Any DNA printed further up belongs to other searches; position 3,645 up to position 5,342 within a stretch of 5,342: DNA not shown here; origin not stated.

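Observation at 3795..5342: Unlisted ORF: GT2 donor synthase fused in frame to a GT-C-like membrane transferase domain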

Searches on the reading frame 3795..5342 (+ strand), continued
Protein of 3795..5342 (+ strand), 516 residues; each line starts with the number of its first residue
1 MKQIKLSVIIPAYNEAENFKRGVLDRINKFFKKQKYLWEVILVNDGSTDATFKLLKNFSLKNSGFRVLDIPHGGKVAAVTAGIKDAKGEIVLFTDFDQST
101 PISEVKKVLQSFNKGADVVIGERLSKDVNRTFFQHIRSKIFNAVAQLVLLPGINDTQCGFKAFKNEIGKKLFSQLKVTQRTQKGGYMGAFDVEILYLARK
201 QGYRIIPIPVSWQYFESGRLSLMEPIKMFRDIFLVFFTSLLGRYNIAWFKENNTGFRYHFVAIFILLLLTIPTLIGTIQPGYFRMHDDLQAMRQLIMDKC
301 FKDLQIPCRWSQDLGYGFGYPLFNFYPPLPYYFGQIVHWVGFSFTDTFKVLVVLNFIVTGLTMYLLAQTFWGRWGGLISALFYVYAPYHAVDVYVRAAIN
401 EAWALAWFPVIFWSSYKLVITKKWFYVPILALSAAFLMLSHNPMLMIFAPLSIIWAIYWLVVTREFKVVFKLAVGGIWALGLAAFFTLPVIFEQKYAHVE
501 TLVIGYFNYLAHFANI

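Call 59: search_protein_families(library=ncbifam, proteins=[L005:7751-8728:+, L005:8765-9469:+, L005:9481-10044:+, L005:10041-10751:+, L005:10744-11859:+, L001:11205-12182:+, L001:13641-14327:+, L001:14337-14897:-], max_evalue=0.00001)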
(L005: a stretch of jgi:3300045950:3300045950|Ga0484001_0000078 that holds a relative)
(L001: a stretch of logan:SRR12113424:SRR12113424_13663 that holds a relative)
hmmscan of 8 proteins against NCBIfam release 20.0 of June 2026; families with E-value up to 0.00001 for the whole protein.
L005:7751-8728:+ (325 aa): 13 families
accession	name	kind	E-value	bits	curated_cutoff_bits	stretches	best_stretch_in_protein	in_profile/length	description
NF049969.1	GlMnHpPKinHddA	equivalog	9.5e-51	173.2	600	1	2-317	3-333/338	D-glycero-D-manno-heptose 7-phosphate kinase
NF009948.0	PRK13412.1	equivalog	4.7e-26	90.8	721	1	83-290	725-935/974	bifunctional fucokinase/fucose-1-phosphate guanylyltransferase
TIGR00549.1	mevalon_kin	equivalog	6.8e-26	91.4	163.05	1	26-287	15-274/276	mevalonate kinase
NF003036.0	PRK03926.1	equivalog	1.3e-22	80.3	403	1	26-302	20-279/302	mevalonate kinase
NF003006.0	PRK03817.1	equivalog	5.2e-16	58.5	443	1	2-221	2-215/352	galactokinase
TIGR00131.1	gal_kin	equivalog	2.3e-14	53.1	226.65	1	75-158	101-183/388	galactokinase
NF003705.0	PRK05322.1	equivalog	2.8e-11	42.8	385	1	6-154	24-181/388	galactokinase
NF001816.0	PRK00555.1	equivalog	1.2e-10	41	509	0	83-155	90-161/363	galactokinase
NF003472.0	PRK05101.1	equivalog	7.8e-10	38.2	499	1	4-158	23-185/382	galactokinase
NF002288.1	PRK01212.1-4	equivalog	1.3e-07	31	194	1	57-301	48-277/303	homoserine kinase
TIGR01920.1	Shik_kin_archae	equivalog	4.9e-07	29.4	126.85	1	64-134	50-118/266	shikimate kinase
TIGR00191.1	thrB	equivalog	1e-06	27.8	168.25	0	67-174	62-162/304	homoserine kinase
NF040957.1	Arch_PMK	equivalog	8.7e-06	25.5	500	0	27-288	19-285/316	phosphomevalonate kinase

L005:8765-9469:+ (234 aa): 11 families
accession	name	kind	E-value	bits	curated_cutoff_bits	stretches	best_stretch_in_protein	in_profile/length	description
TIGR00441.1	gmhA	equivalog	5.3e-29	101.3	209.45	1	33-189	3-153/154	D-sedoheptulose 7-phosphate isomerase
NF010546.0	PRK13936.1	equivalog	1.6e-25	90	276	1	24-168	26-165/197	phosphoheptose isomerase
NF001628.0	PRK00414.1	equivalog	1.1e-21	77.4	265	1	20-187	23-184/192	D-sedoheptulose 7-phosphate isomerase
NF010547.0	PRK13938.1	equivalog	1.1e-19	70.8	320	1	20-185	24-183/196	D-sedoheptulose 7-phosphate isomerase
NF008138.0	PRK10886.1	equivalog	1.1e-15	57.9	352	1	27-176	27-173/196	DnaA initiator-associating protein DiaA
NF009222.0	PRK12570.1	subfamily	3.6e-09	35.9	255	1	28-146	56-170/307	N-acetylmuramic acid 6-phosphate etherase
NF003915.0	PRK05441.1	subfamily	3.7e-09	36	168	1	24-165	45-181/300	N-acetylmuramic acid 6-phosphate etherase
TIGR00274.1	TIGR00274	equivalog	1.3e-07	31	302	1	106-147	117-159/291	N-acetylmuramic acid 6-phosphate etherase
NF002805.0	PRK02947.1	subfamily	1.5e-07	30.9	135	1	6-147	2-140/247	sugar isomerase domain-containing protein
NF008458.0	PRK11337.1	equivalog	1.5e-07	30.7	378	0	110-146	184-220/293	MurR/RpiR family transcriptional regulator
TIGR03127.2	RuMP_HxlB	equivalog_domain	2e-07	31.1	160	0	112-167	70-124/178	6-phospho-3-hexuloisomerase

L005:9481-10044:+ (187 aa): 14 families
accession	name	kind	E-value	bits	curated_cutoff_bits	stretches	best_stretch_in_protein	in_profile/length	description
NF006506.0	PRK08942.1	equivalog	1.3e-43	148.7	178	1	7-183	5-180/182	D-glycero-beta-D-manno-heptose 1,7-bisphosphate 7-phosphatase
TIGR01656.1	Histidinol-ppas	subfamily_domain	3.2e-39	134.2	84.15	1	7-152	2-143/149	histidinol-phosphate phosphatase domain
TIGR00213.1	GmhB_yaeD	subfamily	1.6e-32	112.6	149.6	1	7-146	3-141/176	D-glycero-beta-D-manno-heptose 1,7-bisphosphate 7-phosphatase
TIGR01662.1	HAD-SF-IIIA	subfamily_domain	3.1e-30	105.1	44.6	1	7-156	2-140/141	HAD-IIIA family hydrolase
NF050049.1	HBPPhtaseGmhB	domain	2.3e-29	102.4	250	1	4-182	2-169/171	D-glycero-alpha-D-manno-heptose-1,7-bisphosphate 7-phosphatase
NF005264.0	PRK06769.1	equivalog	1.3e-25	90.2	217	1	5-160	4-142/175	HAD-IIIA family hydrolase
NF003937.0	PRK05446.1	equivalog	3.4e-21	75.6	443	1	7-158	5-152/355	bifunctional histidinol-phosphatase/imidazoleglycerol-phosphate dehydratase HisB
TIGR01261.1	hisB_Nterm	equivalog_domain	2.8e-18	65.9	140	1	8-154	4-146/161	histidinol-phosphatase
TIGR01460.1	HAD-SF-IIA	subfamily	5.1e-08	33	100.15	0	111-157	197-246/246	HAD-IIA family hydrolase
NF009695.0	PRK13222.1-2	equivalog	5.6e-07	29.3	225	0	110-181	149-223/226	phosphoglycolate phosphatase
TIGR02253.1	CTE7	subfamily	1.6e-06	28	169.75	1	109-176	148-220/221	TIGR02253 family HAD-type hydrolase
TIGR01509.1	HAD-SF-IA-v3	subfamily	5.2e-06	26.7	29.4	0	108-154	108-154/154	HAD-IA family hydrolase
TIGR01993.1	Pyr-5-nucltdase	equivalog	5.3e-06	26.4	142.9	1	20-153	74-182/183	pyrimidine 5'-nucleotidase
TIGR01664.1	DNA-3'-Pase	equivalog_domain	7.7e-06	25.9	107.65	1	34-137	46-136/167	DNA 3'-phosphatase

L005:10041-10751:+ (236 aa): 34 families (the best 25 are shown)
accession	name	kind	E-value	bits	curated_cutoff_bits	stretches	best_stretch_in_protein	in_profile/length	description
NF052502.1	man1P_GTase_Rv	exception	8.6e-40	136.7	440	1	2-226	2-224/352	mannose-1-phosphate guanylyltransferase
TIGR03992.1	Arch_glmU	subfamily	1.7e-34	119.4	292.1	1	1-191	1-183/393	bifunctional sugar-1-phosphate nucleotidylyltransferase/acetyltransferase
NF045761.1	NAMPUrTaseMurU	equivalog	1.5e-32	113.3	250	1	1-228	1-223/226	N-acetylmuramate alpha-1-phosphate uridylyltransferase MurU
NF049965.1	GlMnHpPGnyltfHddC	equivalog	7.2e-30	104.3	300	1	1-229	1-218/221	D-glycero-D-manno-heptose 1-phosphate guanosyltransferase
NF041313.1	UDPGP_AglF_Halo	equivalog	2.8e-24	85.8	400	1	1-182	1-180/234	UTP--glucose-1-phosphate uridylyltransferase AglF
NF041173.1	Sug_nt_acttase_Thmprot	equivalog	1.1e-21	77.3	600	1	1-194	1-186/405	bifunctional sugar-1-phosphate nucleotidylyltransferase/acetyltransferase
TIGR01208.1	rmlA_long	equivalog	6.7e-21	74.5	320.25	1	2-184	1-182/353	glucose-1-phosphate thymidylyltransferase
TIGR02623.1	G1P_cyt_trans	equivalog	1.4e-20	73.9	300.25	2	84-202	105-216/255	glucose-1-phosphate cytidylyltransferase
NF003670.0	PRK05293.1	equivalog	6.1e-17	61.6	470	1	3-226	7-252/382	glucose-1-phosphate adenylyltransferase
TIGR02091.1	glgC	equivalog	3.2e-16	59.4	424.9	1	2-225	2-252/364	glucose-1-phosphate adenylyltransferase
NF010934.1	PRK14354.1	equivalog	4.1e-16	58.5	450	1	3-182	2-178/447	bifunctional UDP-N-acetylglucosamine diphosphorylase/glucosamine-1-phosphate N-acetyltransferase GlmU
TIGR01173.1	glmU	equivalog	1e-15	57.5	366.85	1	1-187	1-183/452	bifunctional UDP-N-acetylglucosamine diphosphorylase/glucosamine-1-phosphate N-acetyltransferase GlmU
TIGR01207.1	rmlA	equivalog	3.3e-15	56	360.65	1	2-182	1-181/286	glucose-1-phosphate thymidylyltransferase RfbA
NF010937.0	PRK14357.1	equivalog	3.4e-14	52.6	658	1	1-187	1-180/448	bifunctional UDP-N-acetylglucosamine diphosphorylase/glucosamine-1-phosphate N-acetyltransferase GlmU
NF010935.0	PRK14355.1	equivalog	3.6e-14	52.3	718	1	2-188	5-190/459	bifunctional UDP-N-acetylglucosamine diphosphorylase/glucosamine-1-phosphate N-acetyltransferase GlmU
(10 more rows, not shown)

L005:10744-11859:+ (371 aa): 21 families
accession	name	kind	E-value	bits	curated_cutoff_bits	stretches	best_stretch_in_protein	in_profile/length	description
TIGR01179.1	galE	equivalog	7.2e-33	113.8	262.3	2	3-142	1-142/332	UDP-glucose 4-epimerase GalE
TIGR01181.1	dTDP_gluc_dehyt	equivalog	1.4e-27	96.7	365.1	2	170-345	142-313/321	dTDP-glucose 4,6-dehydratase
TIGR02197.1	heptose_epim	equivalog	1.7e-27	96.5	274.6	2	170-344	129-314/316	ADP-glyceromanno-heptose 6-epimerase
TIGR04180.1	EDH_00030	hypoth_equivalog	2.6e-26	92.4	475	2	4-133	1-133/297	NAD-dependent 4,6-dehydratase LegB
NF011728.1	PRK15181.1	equivalog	1.4e-18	67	760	1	174-343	160-337/348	Vi polysaccharide biosynthesis UDP-N-acetylglucosaminuronic acid C-4 epimerase TviC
NF007956.0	PRK10675.1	subfamily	2.2e-18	66.5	394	2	3-150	2-152/338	UDP-glucose 4-epimerase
TIGR03466.1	HpnA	hypoth_equivalog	4.9e-15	55.2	367.65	1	3-124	2-117/327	hopanoid-associated sugar epimerase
NF007490.0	PRK10084.1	subfamily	5.6e-14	51.9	649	1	3-344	2-335/361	dTDP-glucose 4,6-dehydratase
NF043036.1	ErythonDh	equivalog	6.4e-12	45.3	325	1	3-142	2-146/321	D-erythronate dehydrogenase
NF007582.0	PRK10217.1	equivalog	2e-11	43.6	698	1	171-343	152-331/355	dTDP-glucose 4,6-dehydratase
NF008360.0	PRK11150.1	equivalog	2.3e-11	43.4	452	1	172-344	133-307/310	ADP-glyceromanno-heptose 6-epimerase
NF041293.1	G6PDh_Azf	equivalog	1.1e-08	34.8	400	1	2-125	3-120/252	NAD-dependent glucose-6-phosphate dehydrogenase Azf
NF047922.1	GDPFucSynFcl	equivalog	1.4e-08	34.6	500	1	235-342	195-300/308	GDP-L-fucose synthase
NF042422.1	oxyalk_red_OleD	equivalog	6.2e-08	32.4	580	1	3-123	2-113/329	2-alkyl-3-oxoalkanoate reductase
NF052578.1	StrlDmthSdmBMthl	equivalog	3.7e-07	30.2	600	1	4-120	3-113/328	sterol demethylase protein SdmB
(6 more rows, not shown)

L001:11205-12182:+ (325 aa): 13 families
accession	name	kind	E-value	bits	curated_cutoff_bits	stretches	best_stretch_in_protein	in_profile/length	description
NF049969.1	GlMnHpPKinHddA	equivalog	2.7e-54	184.9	600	1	2-319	3-335/338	D-glycero-D-manno-heptose 7-phosphate kinase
TIGR00549.1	mevalon_kin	equivalog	1.2e-29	103.6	163.05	1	26-288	15-275/276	mevalonate kinase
NF009948.0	PRK13412.1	equivalog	7.9e-26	90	721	1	83-303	725-949/974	bifunctional fucokinase/fucose-1-phosphate guanylyltransferase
NF003036.0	PRK03926.1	equivalog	1.2e-21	77.1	403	1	26-303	20-280/302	mevalonate kinase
NF003006.0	PRK03817.1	equivalog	1.6e-20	73.4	443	2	2-171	2-173/352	galactokinase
TIGR00131.1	gal_kin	equivalog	6.7e-14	51.6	226.65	1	73-178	98-203/388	galactokinase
NF003472.0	PRK05101.1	equivalog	4e-13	49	499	1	4-160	23-187/382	galactokinase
NF003705.0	PRK05322.1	equivalog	8.9e-12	44.4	385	1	7-165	25-192/388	galactokinase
NF001816.0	PRK00555.1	equivalog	2e-11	43.5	509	0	81-170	88-176/363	galactokinase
NF040957.1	Arch_PMK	equivalog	4.6e-08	32.9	500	1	26-287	18-284/316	phosphomevalonate kinase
NF002288.1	PRK01212.1-4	equivalog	4.9e-08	32.4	194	1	59-307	50-283/303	homoserine kinase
TIGR01920.1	Shik_kin_archae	equivalog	7.1e-07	28.8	126.85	1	22-158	11-142/266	shikimate kinase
TIGR00191.1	thrB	equivalog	1.3e-06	27.4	168.25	1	71-287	66-264/304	homoserine kinase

L001:13641-14327:+ (228 aa): 12 families
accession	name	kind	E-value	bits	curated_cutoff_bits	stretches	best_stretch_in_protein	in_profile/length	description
TIGR00441.1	gmhA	equivalog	4.3e-31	108.1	209.45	1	32-188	2-152/154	D-sedoheptulose 7-phosphate isomerase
NF010546.0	PRK13936.1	equivalog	6.8e-26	91.2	276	1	23-188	25-187/197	phosphoheptose isomerase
NF001628.0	PRK00414.1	equivalog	5.8e-24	84.8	265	1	21-187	24-184/192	D-sedoheptulose 7-phosphate isomerase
NF010547.0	PRK13938.1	equivalog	1.1e-20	74.1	320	1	23-186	27-184/196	D-sedoheptulose 7-phosphate isomerase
NF008138.0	PRK10886.1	equivalog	4.9e-15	55.7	352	1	28-179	28-176/196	DnaA initiator-associating protein DiaA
NF003915.0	PRK05441.1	subfamily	1.6e-08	33.9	168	1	112-166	129-182/300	N-acetylmuramic acid 6-phosphate etherase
NF002805.0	PRK02947.1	subfamily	2.2e-08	33.6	135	1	6-148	2-141/247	sugar isomerase domain-containing protein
NF008458.0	PRK11337.1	equivalog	3.9e-08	32.6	378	1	110-153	184-227/293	MurR/RpiR family transcriptional regulator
TIGR00274.1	TIGR00274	equivalog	9.9e-08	31.4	302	1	112-164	124-175/291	N-acetylmuramic acid 6-phosphate etherase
NF009222.0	PRK12570.1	subfamily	2.6e-07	29.8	255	1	112-148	136-172/307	N-acetylmuramic acid 6-phosphate etherase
NF040776.2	AlsR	equivalog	6.4e-06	25.3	400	0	102-148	163-210/279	transcriptional repressor AlsR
TIGR03127.2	RuMP_HxlB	equivalog_domain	8.4e-06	25.8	160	0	112-145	70-103/178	6-phospho-3-hexuloisomerase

L001:14337-14897:- (186 aa): 9 families
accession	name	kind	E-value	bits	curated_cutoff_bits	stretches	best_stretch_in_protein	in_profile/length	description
TIGR00441.1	gmhA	equivalog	1.5e-51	174.5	209.45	1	35-183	6-154/154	D-sedoheptulose 7-phosphate isomerase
NF010546.0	PRK13936.1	equivalog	3.7e-43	147.6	276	1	18-184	21-190/197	phosphoheptose isomerase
NF001628.0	PRK00414.1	equivalog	4.3e-41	140.6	265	1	20-185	24-189/192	D-sedoheptulose 7-phosphate isomerase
NF010547.0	PRK13938.1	equivalog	3.3e-31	108.5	320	1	35-183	40-188/196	D-sedoheptulose 7-phosphate isomerase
NF008138.0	PRK10886.1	equivalog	6e-26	91.4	352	1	32-183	33-187/196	DnaA initiator-associating protein DiaA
NF003915.0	PRK05441.1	subfamily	1.6e-12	47.1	168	1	13-159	33-182/300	N-acetylmuramic acid 6-phosphate etherase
NF009222.0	PRK12570.1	subfamily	9.2e-09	34.6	255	1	24-158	53-188/307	N-acetylmuramic acid 6-phosphate etherase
TIGR00274.1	TIGR00274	equivalog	4.3e-08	32.6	302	1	108-158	126-176/291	N-acetylmuramic acid 6-phosphate etherase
TIGR03127.2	RuMP_HxlB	equivalog_domain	2.7e-06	27.4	160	0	108-165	72-129/178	6-phospho-3-hexuloisomerase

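Call 67: search_protein_representatives(alignment_id=A1)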
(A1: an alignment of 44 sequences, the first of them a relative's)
Query: 44 sequences, 803 profile positions. Proteins with E-value up to 0.001 (for the whole library): 199176; up to 1e-10: 32653; up to 1e-30: 6469. The best 150 are listed.
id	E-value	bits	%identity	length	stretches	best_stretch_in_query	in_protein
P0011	0.0e+00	1369.9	-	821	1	3-799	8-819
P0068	1.0e-259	880.6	-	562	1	242-795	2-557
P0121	1.6e-238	810.4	-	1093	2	243-796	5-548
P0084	2.4e-238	809.9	-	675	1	241-794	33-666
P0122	3.5e-228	776.2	-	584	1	244-793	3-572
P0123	2.3e-225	766.9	-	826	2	241-788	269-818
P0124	1.1e-204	698.6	-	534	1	270-796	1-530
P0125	9.7e-200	682.2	-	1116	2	248-792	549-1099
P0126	1.2e-198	678.6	-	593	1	239-793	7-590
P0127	1.7e-192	658.2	-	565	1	243-794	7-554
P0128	5.2e-190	650.0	-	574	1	247-788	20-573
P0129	8.0e-189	646.1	-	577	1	238-800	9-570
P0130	3.0e-187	640.9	-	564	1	242-792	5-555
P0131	3.2e-184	630.9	-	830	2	169-795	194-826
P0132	6.2e-184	629.9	-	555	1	248-791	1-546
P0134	9.0e-182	622.7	-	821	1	3-797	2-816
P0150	1.5e-159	549.2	-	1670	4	226-795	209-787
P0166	1.1e-146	506.7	-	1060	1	247-790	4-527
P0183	3.9e-138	478.4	-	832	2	232-796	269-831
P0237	1.5e-122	426.9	-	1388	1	238-796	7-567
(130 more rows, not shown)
